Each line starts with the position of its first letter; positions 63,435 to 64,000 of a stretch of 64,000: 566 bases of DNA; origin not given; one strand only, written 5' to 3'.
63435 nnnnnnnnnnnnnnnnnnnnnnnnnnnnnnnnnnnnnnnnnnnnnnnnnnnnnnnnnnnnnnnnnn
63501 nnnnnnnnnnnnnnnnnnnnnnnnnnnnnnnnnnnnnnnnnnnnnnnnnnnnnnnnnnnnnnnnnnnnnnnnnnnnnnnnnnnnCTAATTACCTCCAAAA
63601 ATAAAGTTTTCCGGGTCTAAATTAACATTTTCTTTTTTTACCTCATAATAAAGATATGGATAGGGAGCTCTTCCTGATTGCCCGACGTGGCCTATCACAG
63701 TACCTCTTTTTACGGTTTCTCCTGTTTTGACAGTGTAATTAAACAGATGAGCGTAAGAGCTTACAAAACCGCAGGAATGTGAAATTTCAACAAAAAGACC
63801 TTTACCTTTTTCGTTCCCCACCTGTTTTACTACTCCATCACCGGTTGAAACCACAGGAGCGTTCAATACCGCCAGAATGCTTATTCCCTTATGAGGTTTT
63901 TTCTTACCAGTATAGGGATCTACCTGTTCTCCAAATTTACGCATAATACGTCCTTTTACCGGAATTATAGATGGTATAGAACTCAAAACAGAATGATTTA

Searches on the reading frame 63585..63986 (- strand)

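Call 46: search_protein_families(library=pfam, proteins=[window:63585-63986:-])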
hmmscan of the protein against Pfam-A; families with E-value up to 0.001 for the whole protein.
window:63585-63986:- (133 aa): 1 family
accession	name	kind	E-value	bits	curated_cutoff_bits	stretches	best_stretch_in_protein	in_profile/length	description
PF01551.29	Peptidase_M23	-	4.6e-25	88.1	28.7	1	31-125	2-96/96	Peptidase family M23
